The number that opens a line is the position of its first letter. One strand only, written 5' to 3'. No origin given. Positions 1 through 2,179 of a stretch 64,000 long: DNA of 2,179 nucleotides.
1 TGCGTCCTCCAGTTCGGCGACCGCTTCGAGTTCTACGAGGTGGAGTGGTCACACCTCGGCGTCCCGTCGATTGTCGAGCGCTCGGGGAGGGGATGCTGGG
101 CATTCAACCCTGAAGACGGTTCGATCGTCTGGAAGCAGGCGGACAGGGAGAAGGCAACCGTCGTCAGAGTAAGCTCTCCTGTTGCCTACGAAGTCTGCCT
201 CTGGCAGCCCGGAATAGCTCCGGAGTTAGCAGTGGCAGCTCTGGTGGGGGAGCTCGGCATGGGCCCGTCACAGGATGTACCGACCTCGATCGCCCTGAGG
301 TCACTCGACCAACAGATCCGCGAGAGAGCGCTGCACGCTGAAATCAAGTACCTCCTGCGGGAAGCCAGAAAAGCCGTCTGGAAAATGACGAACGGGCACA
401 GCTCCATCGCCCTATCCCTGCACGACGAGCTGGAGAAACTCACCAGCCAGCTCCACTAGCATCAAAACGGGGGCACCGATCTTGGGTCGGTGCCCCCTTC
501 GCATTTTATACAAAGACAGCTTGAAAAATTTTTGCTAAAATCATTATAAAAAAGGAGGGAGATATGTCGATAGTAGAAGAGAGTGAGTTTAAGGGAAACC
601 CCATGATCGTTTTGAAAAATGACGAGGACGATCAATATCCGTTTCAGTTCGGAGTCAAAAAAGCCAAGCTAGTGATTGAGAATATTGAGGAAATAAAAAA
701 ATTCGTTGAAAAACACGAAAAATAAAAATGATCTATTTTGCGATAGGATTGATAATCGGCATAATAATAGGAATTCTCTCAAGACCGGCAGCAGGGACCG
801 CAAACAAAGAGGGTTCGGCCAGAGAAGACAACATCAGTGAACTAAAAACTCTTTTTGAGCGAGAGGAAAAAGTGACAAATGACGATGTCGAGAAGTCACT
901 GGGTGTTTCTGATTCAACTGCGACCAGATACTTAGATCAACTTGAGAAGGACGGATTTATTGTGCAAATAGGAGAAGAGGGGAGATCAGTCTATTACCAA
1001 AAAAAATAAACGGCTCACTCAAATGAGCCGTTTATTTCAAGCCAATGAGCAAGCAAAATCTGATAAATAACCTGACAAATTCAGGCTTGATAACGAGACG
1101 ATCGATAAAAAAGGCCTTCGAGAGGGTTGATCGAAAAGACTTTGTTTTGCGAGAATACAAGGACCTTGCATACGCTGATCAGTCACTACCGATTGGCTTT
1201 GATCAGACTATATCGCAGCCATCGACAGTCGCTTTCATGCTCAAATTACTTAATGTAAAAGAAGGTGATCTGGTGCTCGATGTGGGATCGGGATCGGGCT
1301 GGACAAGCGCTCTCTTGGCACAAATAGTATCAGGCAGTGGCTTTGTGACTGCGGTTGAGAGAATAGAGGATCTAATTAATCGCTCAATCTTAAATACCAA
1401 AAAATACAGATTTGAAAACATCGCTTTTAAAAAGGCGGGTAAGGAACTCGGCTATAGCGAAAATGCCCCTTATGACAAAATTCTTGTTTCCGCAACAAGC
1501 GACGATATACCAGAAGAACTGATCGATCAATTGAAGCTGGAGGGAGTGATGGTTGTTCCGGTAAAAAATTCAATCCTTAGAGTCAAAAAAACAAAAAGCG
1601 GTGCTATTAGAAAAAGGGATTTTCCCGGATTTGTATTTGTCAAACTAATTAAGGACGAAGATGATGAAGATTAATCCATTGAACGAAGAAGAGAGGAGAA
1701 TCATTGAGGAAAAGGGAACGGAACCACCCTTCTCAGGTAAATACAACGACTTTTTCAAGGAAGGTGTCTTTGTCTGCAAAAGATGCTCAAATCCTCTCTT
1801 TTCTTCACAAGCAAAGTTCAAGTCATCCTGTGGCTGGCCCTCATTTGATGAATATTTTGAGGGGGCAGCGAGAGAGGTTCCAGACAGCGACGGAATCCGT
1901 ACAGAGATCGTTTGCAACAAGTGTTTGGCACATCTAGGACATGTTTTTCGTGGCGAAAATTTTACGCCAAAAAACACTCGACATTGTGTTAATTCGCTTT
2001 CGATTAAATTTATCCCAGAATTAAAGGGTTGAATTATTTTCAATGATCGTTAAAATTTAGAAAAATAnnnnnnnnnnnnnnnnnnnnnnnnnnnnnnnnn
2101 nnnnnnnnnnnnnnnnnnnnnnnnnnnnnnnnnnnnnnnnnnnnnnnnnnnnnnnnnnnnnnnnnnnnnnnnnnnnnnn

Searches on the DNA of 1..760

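Call 29: search_rna_families(source=window, start=1, end=760, threshold=evalue, max_evalue=1)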
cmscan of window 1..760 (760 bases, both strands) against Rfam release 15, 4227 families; matches with E-value up to 1: 1.
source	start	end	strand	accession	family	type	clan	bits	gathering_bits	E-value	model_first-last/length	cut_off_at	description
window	350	474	-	RF02175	SMAD5-AS1_3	Gene; lncRNA;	-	17.7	60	0.19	1-125/125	no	SMAD5 antisense RNA 1 conserved region 3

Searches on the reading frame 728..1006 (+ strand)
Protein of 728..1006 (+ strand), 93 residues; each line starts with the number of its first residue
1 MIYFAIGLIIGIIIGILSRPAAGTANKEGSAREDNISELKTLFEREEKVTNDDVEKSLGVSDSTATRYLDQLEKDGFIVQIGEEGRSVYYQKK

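Call 3: search_protein_families(library=pfam, proteins=[window:728-1006:+], max_evalue=1)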
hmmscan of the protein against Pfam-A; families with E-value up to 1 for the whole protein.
window:728-1006:+ (93 aa): 26 families (the best 25 are shown)
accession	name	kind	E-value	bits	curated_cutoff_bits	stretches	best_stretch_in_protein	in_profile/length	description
PF01047.28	MarR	-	1e-05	25.8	24.6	1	42-78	12-47/59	MarR family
PF13412.12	HTH_24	-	4.3e-05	23.4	21.9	1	45-78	14-47/48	Winged helix-turn-helix DNA-binding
PF01325.25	Fe_dep_repress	-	0.00011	22.7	26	1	41-79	15-53/60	Iron dependent repressor, N-terminal DNA binding domain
PF22168.2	DIP2311-like_C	-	0.00012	22.7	27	1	53-91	24-61/63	Transcriptional regulator DIP2311-like, C-terminal domain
PF09339.16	HTH_IclR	-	0.00013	22.1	22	1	41-80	11-50/52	IclR helix-turn-helix domain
PF08279.18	HTH_11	-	0.00016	21.9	25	1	39-79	6-46/55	HTH domain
PF01978.25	TrmB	-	0.00025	21.3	25.6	1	41-89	16-62/68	Sugar-specific transcriptional regulator TrmB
PF25213.1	HVO_A0261_N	-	0.0003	21.1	35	1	45-82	21-58/86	HVO_A0261 N-terminal domain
PF12802.13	MarR_2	-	0.0012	19.4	27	1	46-82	17-54/61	MarR family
PF24033.1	DUF7342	-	0.0022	18.4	31.6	1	50-91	19-60/150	Family of unknown function (DUF7342)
PF13463.12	HTH_27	-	0.0049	17.5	22.2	1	39-90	9-62/68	Winged helix DNA-binding domain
PF21100.3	MCM_C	-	0.0066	16.7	27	1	59-82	34-57/64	MCM protein C-terminal winged helix-turn-helix domain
PF03297.21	Ribosomal_S25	-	0.015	16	28.8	1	44-91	52-99/101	S25 ribosomal protein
PF06163.17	DUF977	-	0.015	15.8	22.1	1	35-79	13-58/134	Bacterial protein of unknown function (DUF977)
PF13730.12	HTH_36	-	0.015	15.5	25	1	51-78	28-55/55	Helix-turn-helix domain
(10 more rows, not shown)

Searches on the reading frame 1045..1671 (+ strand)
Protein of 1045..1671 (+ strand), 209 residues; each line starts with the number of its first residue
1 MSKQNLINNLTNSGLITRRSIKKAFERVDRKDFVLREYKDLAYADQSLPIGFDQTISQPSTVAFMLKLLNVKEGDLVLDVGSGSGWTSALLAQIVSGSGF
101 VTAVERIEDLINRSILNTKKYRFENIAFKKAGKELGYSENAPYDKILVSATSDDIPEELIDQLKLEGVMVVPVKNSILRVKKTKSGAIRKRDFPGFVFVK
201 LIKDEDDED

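Call 3: search_protein_families(library=pfam, proteins=[window:1045-1671:+], max_evalue=1)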
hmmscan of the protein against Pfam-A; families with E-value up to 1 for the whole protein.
window:1045-1671:+ (209 aa): 14 families
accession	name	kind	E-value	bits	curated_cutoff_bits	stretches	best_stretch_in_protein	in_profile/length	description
PF01135.25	PCMT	-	1.2e-56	192.3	20.3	1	2-205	2-209/210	Protein-L-isoaspartate(D-aspartate) O-methyltransferase (PCMT)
PF13847.12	Methyltransf_31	-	8.8e-08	32.4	27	1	73-157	3-89/145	Methyltransferase domain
PF13649.12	Methyltransf_25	-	0.00035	21.6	27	1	77-149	1-71/97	Methyltransferase domain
PF01269.23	Fibrillarin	-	0.00087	18.9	27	1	65-122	63-119/227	Fibrillarin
PF01189.24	Methyltr_RsmB-F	-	0.0012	19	27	1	68-150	3-87/199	16S rRNA methyltransferase RsmB/F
PF00398.26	RrnaAD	-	0.0033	17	24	1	60-113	17-67/263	Ribosomal RNA adenine dimethylase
PF01209.24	Ubie_methyltran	-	0.0053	16.6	20.1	1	64-149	38-123/233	ubiE/COQ5 methyltransferase family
PF08704.16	GCD14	-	0.037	14.1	26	1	62-115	29-82/247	tRNA methyltransferase complex GCD14 subunit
PF13489.12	Methyltransf_23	-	0.056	13.6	27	1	72-128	21-77/164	Methyltransferase domain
PF05175.20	MTS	-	0.058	13.5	23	1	63-127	21-84/170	Methyltransferase small domain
PF02353.26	CMAS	-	0.068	12.9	27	1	58-88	47-77/273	Mycolic acid cyclopropane synthetase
PF07021.18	MetW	-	0.13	12.3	21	1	70-116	10-58/193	Methionine biosynthesis protein MetW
PF08241.18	Methyltransf_11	-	0.14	13.2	21.2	1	78-128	1-46/95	Methyltransferase domain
PF08541.16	ACP_syn_III_C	-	0.24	12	26.6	1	55-89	50-84/90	3-Oxoacyl-[acyl-carrier-protein (ACP)] synthase III C terminal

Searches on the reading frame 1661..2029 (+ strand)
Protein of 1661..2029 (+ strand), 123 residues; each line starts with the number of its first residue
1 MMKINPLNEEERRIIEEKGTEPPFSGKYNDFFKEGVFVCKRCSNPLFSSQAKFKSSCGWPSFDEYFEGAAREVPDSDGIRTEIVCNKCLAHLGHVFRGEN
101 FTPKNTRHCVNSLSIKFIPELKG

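Call 3: search_protein_families(library=pfam, proteins=[window:1661-2029:+], max_evalue=1)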
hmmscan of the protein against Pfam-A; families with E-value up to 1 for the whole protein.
window:1661-2029:+ (123 aa): 9 families
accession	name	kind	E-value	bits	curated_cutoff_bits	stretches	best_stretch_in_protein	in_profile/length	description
PF01641.26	SelR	-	3.7e-41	140.2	24.9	1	7-119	1-116/116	SelR domain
PF14471.11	DUF4428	-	0.017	15.4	27.8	0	32-46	17-30/51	Domain of unknown function (DUF4428)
PF03226.21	Yippee-Mis18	-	0.025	15.2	26.6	0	81-112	57-90/108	Yippee zinc-binding/DNA-binding /Mis18, centromere assembly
PF01907.25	Ribosomal_L37e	-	0.025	15.1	27.6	1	37-61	16-40/53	Ribosomal protein L37e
PF24046.1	At4g08330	-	0.046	14.2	27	1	80-105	76-101/129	At4g08330 beta-tent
PF09814.14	HECT_2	-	0.059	12.7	22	0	22-51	101-128/369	HECT-like Ubiquitin-conjugating enzyme (E2)-binding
PF10058.14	Zn_ribbon_10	-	0.065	13.4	24.2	1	79-96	19-36/54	ER junction formation factor lunapark, zinc ribbon finger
PF01020.24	Ribosomal_L40e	-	0.24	11.8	23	1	83-110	17-42/50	Ribosomal L40e family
PF09028.16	Mac-1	-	0.27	10.6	20.3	1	9-61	64-113/361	Mac 1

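Call 55: find_homologous_proteins(query=window:1661-2029:+, max_evalue=1e-30)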
Query window:1661-2029:+ (123 aa): 7319 proteins with E <= 1e-30 among 8000 candidates; the best 120 are listed.
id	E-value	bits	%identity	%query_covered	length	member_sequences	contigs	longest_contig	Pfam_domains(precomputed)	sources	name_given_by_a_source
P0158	1.8e-80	285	100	100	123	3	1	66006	PF01641.27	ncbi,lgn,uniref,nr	ncbi:MAG: Peptide methionine sulfoxide reductase MsrB [candidate division WS2 bacterium ADurb.Bin280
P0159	4.2e-61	223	80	97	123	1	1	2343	PF01641.27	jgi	-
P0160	5.3e-57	209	69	98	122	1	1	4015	PF01641.27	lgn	-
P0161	4.9e-56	206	71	97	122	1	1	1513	PF01641.27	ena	-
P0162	6.3e-56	206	70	97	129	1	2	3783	PF01641.27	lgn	-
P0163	8.3e-56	205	71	98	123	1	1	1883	PF01641.27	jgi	jgi:methionine-R-sulfoxide reductase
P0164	1.0e-55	205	71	97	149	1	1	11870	PF01641.27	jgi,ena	-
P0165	5.1e-55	203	67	97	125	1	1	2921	PF01641.27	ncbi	-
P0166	1.4e-54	201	66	97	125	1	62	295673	PF01641.27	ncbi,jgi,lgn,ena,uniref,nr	ncbi:peptide-methionine (R)-S-oxide reductase [Candidatus Curtissbacteria bacterium RIFCSPHIGHO2_12_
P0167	2.1e-54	201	72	96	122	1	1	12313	PF01641.27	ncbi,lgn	-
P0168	2.3e-54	201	66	97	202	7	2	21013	PF01641.27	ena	-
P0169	2.6e-54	201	67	98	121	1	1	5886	PF01641.27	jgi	jgi:peptide-methionine (R)-S-oxide reductase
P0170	3.1e-54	200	71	95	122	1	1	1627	PF01641.27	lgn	-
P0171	3.7e-54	200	71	95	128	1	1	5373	PF01641.27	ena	-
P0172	4.1e-54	200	65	97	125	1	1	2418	PF01641.27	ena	-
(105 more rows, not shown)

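Call 56: find_encoding_contigs(protein=P0159, flank=5000, max_places=3)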
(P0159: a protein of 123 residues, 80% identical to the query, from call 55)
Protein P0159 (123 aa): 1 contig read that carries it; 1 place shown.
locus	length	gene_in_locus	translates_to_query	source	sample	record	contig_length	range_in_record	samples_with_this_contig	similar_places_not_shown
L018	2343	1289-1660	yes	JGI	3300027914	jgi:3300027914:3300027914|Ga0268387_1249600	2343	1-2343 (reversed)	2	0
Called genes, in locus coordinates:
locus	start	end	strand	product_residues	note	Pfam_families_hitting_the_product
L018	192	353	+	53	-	-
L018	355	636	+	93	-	PF13412:HTH_24 (weak)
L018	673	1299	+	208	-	PF01135:PCMT, PF13847:Methyltransf_31, PF13649:Methyltransf_25 (weak)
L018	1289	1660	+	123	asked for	PF01641:SelR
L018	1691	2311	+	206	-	PF01391:Collagen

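Call 57: find_encoding_contigs(protein=P0161, flank=5000, max_places=3)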
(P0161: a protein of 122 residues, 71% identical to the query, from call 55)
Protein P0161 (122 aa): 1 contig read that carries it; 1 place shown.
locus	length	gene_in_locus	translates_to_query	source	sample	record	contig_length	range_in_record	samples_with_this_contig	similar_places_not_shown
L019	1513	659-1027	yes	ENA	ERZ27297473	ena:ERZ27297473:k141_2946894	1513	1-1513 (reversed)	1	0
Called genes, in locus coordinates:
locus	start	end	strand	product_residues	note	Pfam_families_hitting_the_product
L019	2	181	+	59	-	?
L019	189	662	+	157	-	-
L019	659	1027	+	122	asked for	PF01641:SelR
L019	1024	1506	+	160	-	PF01625:PMSR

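Call 58: find_encoding_contigs(protein=P0160, flank=5000, max_places=3)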
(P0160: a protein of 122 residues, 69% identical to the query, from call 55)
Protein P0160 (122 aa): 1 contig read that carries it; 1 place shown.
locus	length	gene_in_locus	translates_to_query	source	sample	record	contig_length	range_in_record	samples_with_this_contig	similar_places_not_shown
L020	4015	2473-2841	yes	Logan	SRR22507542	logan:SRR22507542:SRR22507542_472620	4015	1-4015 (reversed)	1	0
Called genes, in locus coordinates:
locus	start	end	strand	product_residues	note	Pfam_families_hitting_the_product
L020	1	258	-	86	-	?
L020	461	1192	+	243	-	PF00106:adh_short, PF23441:SDR, PF01370:Epimerase (faint), PF08659:KR, PF13561:adh_short_C2, PF16363:GDP_Man_Dehyd (faint)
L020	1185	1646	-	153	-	-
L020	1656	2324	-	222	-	-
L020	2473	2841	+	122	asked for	PF01641:SelR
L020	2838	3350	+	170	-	PF01625:PMSR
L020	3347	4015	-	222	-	?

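Call 61: find_encoding_contigs(protein=P0164, flank=5000, max_places=2)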
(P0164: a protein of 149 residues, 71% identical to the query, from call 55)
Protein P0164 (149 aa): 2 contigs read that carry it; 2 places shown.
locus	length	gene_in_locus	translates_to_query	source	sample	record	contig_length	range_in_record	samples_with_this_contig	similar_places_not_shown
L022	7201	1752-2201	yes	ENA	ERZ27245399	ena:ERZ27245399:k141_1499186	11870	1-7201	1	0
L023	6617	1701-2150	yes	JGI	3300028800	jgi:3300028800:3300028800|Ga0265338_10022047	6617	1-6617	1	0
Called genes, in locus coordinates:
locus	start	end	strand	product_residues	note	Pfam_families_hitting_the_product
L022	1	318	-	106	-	?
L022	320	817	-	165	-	PF00583:Acetyltransf_1, PF13673:Acetyltransf_10, PF13508:Acetyltransf_7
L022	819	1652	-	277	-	PF04383:KilA-N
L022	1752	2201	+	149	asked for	PF01641:SelR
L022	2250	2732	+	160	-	PF01625:PMSR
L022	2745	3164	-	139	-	PF00583:Acetyltransf_1, PF13673:Acetyltransf_10, PF13508:Acetyltransf_7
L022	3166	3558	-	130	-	PF13023:HD_3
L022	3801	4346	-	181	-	PF00300:His_Phos_1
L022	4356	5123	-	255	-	PF00561:Abhydrolase_1, PF12146:Hydrolase_4, PF12697:Abhydrolase_6 (weak), PF20408:Abhydrolase_11 (faint), PF02129:Peptidase_S15 (faint), PF00326:Peptidase_S9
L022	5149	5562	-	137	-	-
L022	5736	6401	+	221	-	PF04232:SpoVS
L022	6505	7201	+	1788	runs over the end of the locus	?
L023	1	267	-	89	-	?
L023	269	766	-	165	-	PF00583:Acetyltransf_1, PF13673:Acetyltransf_10, PF13508:Acetyltransf_7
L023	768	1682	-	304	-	PF04383:KilA-N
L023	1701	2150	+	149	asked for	PF01641:SelR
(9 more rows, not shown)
